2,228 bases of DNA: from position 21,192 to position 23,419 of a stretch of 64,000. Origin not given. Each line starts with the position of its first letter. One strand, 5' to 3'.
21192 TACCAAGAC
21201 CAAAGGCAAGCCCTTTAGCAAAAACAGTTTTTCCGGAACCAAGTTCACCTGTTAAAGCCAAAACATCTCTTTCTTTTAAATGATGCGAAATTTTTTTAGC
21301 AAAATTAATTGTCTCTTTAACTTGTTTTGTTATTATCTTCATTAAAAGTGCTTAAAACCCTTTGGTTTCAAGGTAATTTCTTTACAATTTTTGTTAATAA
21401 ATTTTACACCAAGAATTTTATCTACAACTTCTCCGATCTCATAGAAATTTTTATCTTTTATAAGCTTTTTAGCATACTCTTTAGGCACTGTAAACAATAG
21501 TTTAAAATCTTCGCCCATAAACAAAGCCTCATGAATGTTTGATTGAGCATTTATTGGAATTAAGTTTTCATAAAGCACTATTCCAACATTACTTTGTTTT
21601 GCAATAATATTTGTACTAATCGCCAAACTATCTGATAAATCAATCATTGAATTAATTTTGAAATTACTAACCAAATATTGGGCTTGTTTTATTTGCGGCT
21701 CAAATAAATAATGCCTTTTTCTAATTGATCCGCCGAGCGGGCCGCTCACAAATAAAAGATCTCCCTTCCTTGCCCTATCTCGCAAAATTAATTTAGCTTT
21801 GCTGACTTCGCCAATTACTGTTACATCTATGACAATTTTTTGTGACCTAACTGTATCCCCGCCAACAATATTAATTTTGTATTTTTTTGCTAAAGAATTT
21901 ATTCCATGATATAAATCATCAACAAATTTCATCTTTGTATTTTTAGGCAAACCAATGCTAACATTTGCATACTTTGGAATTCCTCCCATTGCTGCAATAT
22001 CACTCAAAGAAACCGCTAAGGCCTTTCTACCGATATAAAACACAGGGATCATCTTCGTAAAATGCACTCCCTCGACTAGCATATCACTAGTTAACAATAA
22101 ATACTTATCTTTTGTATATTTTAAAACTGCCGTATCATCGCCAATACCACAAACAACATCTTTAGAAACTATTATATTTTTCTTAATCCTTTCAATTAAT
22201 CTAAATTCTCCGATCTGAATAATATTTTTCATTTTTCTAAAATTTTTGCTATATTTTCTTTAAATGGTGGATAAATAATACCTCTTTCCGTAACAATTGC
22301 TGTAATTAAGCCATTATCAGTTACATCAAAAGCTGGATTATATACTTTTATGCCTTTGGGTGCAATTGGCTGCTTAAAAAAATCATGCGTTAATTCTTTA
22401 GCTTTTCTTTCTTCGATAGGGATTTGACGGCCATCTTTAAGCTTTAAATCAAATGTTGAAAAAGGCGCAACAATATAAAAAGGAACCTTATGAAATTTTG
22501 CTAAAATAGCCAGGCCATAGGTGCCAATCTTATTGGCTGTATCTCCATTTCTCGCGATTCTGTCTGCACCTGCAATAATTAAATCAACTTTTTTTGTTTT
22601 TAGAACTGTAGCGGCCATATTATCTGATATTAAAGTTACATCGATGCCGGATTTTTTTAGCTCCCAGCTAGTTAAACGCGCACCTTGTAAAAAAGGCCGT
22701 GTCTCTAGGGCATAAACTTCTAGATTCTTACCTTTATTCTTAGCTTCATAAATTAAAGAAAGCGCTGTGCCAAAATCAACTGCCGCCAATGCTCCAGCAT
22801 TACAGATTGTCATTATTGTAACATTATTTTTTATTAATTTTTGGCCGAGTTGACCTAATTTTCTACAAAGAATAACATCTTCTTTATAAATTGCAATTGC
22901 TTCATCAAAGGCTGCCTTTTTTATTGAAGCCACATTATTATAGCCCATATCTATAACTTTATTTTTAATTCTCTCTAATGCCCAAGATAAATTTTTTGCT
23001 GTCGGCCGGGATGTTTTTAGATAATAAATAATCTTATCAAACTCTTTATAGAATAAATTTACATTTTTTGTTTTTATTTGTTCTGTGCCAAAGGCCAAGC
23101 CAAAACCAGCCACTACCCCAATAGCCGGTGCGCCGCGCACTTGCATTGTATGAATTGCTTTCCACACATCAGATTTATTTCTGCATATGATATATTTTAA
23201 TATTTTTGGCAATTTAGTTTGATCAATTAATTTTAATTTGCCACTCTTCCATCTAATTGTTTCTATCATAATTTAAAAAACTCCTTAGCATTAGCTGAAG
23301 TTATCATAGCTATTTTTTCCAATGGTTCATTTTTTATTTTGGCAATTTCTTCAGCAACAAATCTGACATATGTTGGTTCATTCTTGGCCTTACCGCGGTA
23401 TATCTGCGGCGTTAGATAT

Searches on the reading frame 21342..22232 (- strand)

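Call 50: search_protein_families(library=pfam, proteins=[window:21342-22232:-], max_evalue=0.00001)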
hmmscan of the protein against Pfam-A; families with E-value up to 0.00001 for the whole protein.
window:21342-22232:- (296 aa): 2 families
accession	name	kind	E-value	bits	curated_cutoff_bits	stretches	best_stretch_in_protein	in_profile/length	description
PF00586.29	AIRS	-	2.3e-28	99.3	24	1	31-143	1-112/112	AIR synthase related protein, N-terminal domain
PF02769.27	AIRS_C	-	9e-09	36.1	23.1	1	172-272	39-148/156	AIR synthase related protein, C-terminal domain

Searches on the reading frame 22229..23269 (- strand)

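Call 50: search_protein_families(library=pfam, proteins=[window:22229-23269:-], max_evalue=0.00001)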
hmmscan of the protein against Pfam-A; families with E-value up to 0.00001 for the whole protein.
window:22229-23269:- (346 aa): 1 family
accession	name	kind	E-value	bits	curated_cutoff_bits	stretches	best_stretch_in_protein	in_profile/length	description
PF01008.23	IF-2B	-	5.2e-83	278.9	22.4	1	43-334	1-280/280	Initiation factor 2 subunit family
